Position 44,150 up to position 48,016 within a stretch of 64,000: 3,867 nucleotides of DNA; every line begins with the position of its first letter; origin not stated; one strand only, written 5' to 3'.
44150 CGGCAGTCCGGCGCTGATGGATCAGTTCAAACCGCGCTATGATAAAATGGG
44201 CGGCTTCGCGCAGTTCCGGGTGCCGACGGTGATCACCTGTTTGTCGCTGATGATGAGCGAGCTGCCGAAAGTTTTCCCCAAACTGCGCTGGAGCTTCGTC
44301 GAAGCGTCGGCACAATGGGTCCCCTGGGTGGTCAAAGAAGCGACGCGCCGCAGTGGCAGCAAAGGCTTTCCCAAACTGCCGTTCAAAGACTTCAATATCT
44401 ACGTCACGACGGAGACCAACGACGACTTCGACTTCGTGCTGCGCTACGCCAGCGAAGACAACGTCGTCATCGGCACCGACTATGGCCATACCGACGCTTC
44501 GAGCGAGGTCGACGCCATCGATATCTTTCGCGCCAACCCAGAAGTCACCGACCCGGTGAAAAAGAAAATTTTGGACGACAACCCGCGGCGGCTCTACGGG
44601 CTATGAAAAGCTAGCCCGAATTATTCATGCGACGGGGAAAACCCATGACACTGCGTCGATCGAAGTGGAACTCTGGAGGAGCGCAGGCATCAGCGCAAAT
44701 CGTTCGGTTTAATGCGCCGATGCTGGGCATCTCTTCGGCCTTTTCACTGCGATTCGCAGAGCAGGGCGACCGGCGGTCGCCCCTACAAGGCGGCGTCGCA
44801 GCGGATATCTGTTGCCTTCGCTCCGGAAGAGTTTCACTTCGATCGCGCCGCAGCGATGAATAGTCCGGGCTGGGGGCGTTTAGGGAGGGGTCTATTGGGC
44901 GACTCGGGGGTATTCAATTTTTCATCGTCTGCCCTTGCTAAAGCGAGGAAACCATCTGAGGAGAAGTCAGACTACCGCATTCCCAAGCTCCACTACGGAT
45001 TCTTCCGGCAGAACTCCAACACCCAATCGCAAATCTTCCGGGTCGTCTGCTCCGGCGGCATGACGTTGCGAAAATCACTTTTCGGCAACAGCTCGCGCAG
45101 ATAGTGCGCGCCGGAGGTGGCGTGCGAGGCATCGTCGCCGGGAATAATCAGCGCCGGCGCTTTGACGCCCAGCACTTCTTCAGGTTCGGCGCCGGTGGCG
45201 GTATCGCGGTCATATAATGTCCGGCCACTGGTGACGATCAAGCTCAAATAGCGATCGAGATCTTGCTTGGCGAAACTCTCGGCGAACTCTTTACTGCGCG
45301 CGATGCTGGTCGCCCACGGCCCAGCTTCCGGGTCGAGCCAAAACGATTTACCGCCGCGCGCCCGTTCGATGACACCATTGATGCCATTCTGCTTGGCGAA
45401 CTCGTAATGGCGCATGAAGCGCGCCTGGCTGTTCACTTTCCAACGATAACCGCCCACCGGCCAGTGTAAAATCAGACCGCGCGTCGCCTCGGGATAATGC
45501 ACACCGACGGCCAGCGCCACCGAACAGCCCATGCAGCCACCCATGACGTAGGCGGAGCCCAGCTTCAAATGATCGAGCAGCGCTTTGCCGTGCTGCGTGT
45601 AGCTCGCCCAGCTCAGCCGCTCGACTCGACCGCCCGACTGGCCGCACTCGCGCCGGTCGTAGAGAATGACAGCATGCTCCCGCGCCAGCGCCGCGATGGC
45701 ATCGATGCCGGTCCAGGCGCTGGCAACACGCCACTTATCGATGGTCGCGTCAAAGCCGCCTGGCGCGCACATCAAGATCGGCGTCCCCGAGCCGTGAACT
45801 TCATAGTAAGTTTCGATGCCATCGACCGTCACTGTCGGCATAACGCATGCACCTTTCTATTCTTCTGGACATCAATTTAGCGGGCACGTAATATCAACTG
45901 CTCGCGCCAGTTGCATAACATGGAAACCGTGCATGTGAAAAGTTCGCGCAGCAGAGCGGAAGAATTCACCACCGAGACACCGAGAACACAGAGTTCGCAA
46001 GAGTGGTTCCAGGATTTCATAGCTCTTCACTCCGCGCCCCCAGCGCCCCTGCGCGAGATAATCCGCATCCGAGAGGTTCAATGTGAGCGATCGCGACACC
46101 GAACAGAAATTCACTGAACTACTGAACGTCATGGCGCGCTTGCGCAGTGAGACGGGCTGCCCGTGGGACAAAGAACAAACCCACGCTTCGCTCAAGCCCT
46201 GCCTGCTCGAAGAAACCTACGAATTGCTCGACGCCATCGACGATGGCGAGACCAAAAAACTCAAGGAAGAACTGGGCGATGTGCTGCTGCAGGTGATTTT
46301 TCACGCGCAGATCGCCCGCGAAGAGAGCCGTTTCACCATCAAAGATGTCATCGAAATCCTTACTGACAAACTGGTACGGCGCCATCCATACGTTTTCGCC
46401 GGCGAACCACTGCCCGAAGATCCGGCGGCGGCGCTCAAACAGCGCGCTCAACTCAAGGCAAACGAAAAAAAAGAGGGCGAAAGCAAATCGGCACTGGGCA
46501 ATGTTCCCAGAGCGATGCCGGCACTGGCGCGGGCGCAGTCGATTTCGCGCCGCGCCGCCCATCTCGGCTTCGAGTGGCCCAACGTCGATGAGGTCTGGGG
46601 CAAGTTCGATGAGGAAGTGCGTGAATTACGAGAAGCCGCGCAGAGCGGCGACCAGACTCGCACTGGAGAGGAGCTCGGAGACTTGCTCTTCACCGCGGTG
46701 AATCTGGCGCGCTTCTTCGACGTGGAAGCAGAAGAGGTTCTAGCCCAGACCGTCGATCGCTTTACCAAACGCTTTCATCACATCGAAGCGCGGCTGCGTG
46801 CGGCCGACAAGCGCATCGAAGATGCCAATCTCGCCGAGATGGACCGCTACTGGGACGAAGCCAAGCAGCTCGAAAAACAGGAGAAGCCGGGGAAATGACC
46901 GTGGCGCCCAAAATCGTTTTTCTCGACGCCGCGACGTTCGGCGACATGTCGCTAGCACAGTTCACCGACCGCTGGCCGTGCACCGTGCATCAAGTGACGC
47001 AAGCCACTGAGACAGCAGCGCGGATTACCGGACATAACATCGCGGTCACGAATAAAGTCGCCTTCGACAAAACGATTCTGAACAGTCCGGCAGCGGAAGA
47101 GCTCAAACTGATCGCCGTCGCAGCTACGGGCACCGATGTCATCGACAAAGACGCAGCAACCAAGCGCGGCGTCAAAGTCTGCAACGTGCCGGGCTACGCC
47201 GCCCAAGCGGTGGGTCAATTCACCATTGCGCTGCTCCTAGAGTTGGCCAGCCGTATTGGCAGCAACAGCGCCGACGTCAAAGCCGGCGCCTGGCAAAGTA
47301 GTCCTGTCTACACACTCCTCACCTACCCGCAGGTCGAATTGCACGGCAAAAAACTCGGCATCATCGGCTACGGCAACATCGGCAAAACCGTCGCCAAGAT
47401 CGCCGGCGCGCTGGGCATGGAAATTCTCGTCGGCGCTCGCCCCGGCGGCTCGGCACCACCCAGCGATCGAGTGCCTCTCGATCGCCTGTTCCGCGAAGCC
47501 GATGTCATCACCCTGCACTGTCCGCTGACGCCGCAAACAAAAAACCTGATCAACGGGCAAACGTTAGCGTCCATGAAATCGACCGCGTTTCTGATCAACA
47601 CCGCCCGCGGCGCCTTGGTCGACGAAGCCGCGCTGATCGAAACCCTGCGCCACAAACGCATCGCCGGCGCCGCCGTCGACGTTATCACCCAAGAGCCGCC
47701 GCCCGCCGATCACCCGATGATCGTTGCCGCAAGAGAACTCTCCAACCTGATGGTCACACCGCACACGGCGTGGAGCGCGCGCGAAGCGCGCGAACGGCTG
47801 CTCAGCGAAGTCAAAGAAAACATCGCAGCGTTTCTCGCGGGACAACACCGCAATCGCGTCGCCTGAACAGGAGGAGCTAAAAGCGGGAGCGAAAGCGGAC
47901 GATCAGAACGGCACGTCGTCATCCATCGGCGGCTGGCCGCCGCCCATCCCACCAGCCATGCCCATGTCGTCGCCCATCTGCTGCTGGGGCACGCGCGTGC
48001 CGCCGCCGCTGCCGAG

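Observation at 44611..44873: Novel 73-bp intergenic repeat family (3 full copies + 1 degenerate inverted copy) at gene 3' ends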

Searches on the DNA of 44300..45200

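Call 8: search_rna_families(source=window, start=44300, end=45200, threshold=evalue, max_evalue=10)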
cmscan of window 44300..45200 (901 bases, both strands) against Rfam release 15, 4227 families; matches with E-value up to 10: 7.
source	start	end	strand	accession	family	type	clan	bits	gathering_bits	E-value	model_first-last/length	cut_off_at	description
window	44737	44799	+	RF03032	narK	Cis-reg;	-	18.7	43.2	0.61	1-72/72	no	narK RNA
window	45099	45155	-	RF00282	SNORD48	Gene; snRNA; snoRNA; CD-box;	-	15.1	36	1.3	1-63/63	no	Small nucleolar RNA SNORD48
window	44350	44386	+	RF02271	uc_338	Cis-reg;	-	14.9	120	0.56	57-94/180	no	TUC338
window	44412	44478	-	RF04114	MIR4374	Gene; miRNA;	-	14.7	105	6.9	1-119/119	no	MIR4374 microRNA precursor family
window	44662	44840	+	RF04104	MIR918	Gene; miRNA;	-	14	268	9.8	1-265/265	no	MIR918 microRNA precursor family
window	45146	45176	-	RF01119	sR32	Gene; snRNA; snoRNA; CD-box;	-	12.9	40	1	28-57/57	no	Small nucleolar RNA sR32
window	44414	44472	-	RF01390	isrG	Gene; sRNA;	-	8.6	100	9.3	1-279/279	no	isrG Hfq binding RNA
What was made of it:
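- On Any Rfam RNA family: Only chance-level hits (E >= 0.56) appeared around locus 1 (call 8).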

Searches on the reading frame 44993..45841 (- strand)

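Call 10: search_protein_families(library=pfam, proteins=[window:44993-45841:-])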
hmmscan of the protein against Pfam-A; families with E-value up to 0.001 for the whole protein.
window:44993-45841:- (282 aa): 3 families
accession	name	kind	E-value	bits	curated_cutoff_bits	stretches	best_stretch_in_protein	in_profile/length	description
PF00561.26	Abhydrolase_1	-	6.7e-09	36.2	25.8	1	22-127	2-101/245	alpha/beta hydrolase fold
PF12697.13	Abhydrolase_6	-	3.1e-07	31.7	26.3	1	27-240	5-204/217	Alpha/beta hydrolase family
PF12146.15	Hydrolase_4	-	1.5e-05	24.9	27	1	54-145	30-125/239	Serine aminopeptidase, S33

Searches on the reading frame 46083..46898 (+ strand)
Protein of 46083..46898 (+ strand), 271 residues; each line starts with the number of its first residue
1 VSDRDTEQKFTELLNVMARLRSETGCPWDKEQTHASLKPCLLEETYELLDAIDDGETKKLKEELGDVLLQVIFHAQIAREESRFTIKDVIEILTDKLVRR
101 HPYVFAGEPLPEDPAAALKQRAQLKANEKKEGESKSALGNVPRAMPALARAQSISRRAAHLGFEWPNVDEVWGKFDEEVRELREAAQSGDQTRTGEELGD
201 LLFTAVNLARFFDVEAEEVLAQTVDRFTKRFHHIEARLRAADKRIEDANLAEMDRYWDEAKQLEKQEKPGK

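Call 10: search_protein_families(library=pfam, proteins=[window:46083-46898:+])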
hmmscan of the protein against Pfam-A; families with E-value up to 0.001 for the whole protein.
window:46083-46898:+ (271 aa): 3 families
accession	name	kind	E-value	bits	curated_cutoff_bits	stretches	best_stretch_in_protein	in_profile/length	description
PF03819.22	MazG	-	2.3e-38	130.8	22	2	32-105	1-74/74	MazG nucleotide pyrophosphohydrolase domain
PF01503.22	PRA-PH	-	4.8e-11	43.4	21.3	1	171-222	30-81/86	Phosphoribosyl-ATP pyrophosphohydrolase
PF12643.12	MazG-like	-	0.00034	21.2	27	0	179-229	19-68/85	MazG-like family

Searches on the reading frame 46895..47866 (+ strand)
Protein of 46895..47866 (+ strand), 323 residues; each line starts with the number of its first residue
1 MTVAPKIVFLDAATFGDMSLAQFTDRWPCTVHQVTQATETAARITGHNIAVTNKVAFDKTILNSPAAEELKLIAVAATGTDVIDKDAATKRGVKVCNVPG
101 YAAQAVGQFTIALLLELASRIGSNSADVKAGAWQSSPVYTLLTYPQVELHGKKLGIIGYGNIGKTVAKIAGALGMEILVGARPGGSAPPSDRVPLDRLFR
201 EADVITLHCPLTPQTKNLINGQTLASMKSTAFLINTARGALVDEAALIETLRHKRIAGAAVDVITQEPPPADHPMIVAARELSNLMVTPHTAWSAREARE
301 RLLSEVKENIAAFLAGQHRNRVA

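Call 10: search_protein_families(library=pfam, proteins=[window:46895-47866:+])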
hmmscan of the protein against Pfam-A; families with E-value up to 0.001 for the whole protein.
window:46895-47866:+ (323 aa): 2 families
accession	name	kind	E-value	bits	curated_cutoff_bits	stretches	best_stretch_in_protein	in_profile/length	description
PF02826.25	2-Hacid_dh_C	-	1.8e-53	181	25.1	1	111-292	1-178/178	D-isomer specific 2-hydroxyacid dehydrogenase, NAD binding domain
PF00389.36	2-Hacid_dh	-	6.4e-20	71.6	24.6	1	28-322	21-133/134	D-isomer specific 2-hydroxyacid dehydrogenase, catalytic domain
